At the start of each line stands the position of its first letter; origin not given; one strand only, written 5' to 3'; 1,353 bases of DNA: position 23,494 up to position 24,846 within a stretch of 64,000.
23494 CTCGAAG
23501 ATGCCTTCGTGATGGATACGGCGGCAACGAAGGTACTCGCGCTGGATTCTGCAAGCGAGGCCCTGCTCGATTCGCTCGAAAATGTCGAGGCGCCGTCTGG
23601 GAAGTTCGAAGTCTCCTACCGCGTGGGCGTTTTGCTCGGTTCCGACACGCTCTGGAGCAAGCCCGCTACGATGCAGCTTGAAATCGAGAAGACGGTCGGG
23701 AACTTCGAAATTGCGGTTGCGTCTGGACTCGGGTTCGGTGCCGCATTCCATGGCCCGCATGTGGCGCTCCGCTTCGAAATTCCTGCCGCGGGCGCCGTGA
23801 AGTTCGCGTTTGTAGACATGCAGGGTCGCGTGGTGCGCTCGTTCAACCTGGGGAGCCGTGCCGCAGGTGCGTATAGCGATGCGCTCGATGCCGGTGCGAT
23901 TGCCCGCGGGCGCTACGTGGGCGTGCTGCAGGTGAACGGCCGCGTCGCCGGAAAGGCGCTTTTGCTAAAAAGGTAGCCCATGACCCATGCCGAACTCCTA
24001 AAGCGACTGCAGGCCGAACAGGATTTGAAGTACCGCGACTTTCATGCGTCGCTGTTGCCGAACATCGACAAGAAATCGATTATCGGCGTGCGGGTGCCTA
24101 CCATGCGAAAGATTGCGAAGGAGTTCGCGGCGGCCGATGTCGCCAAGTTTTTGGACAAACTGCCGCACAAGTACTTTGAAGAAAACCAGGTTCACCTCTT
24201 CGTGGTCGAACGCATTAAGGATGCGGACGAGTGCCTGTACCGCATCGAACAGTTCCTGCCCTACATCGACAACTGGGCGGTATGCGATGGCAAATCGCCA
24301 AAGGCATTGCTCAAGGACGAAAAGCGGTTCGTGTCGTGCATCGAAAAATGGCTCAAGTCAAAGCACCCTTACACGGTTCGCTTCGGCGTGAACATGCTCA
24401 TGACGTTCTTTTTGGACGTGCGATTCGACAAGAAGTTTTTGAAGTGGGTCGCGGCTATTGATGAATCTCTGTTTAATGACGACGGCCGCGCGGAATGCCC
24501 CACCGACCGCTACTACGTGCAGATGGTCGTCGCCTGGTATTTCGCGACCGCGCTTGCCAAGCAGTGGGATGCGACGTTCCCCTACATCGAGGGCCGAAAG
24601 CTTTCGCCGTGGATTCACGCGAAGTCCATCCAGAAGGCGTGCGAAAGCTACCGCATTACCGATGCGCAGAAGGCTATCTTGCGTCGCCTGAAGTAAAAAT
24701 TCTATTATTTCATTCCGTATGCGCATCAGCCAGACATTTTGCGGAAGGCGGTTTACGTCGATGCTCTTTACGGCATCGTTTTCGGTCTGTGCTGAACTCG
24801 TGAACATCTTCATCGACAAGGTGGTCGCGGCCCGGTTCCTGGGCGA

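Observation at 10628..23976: Recurrent module: TIGR02147 DNA-binding paralogue, then a lipoprotein, then large T9SS-type secreted proteins (seen twice in 64 kb)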

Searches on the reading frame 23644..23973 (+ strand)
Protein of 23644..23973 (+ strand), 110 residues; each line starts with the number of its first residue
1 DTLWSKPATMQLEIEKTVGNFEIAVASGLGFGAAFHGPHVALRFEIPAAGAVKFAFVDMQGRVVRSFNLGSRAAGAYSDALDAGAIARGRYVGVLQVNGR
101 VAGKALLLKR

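Call 94: search_protein_families(library=ncbifam, proteins=[window:23644-23973:+], max_evalue=5)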
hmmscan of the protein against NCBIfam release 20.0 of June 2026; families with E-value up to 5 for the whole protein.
window:23644-23973:+ (110 aa): 2 families
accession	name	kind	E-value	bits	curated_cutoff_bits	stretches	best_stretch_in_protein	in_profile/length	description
NF005176.1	PRK06655.1-1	equivalog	0.054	13.4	230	1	48-91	95-143/197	flagellar hook assembly protein FlgD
NF009277.0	PRK12634.1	equivalog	0.14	12.2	333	1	47-83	119-155/221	flagellar basal body rod modification protein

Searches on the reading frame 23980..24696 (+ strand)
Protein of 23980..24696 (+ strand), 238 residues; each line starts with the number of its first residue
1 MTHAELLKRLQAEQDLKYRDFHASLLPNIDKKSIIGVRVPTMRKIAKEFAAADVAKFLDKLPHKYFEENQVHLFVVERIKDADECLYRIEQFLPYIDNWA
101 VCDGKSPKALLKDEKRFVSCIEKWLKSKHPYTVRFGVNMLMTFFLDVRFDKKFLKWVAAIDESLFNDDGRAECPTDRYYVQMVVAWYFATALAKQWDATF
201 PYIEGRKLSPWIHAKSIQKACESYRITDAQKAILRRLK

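Call 5: search_protein_families(library=ncbifam, proteins=[window:23980-24696:+], max_evalue=0.01)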
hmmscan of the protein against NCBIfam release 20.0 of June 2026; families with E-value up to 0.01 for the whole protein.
window:23980-24696:+ (238 aa): 1 family
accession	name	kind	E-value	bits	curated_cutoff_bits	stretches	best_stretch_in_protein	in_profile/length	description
NF010613.0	PRK14013.1-3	equivalog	0.0016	17.5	385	1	116-193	109-183/362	hypothetical protein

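Call 6: search_protein_families(library=pfam, proteins=[window:23980-24696:+], max_evalue=0.01)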
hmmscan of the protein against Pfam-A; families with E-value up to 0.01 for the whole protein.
window:23980-24696:+ (238 aa): 1 family
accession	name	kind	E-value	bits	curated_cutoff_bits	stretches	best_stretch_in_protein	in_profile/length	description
PF08713.17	DNA_alkylation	-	1.1e-13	51.9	21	1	9-151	4-151/213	DNA alkylation repair enzyme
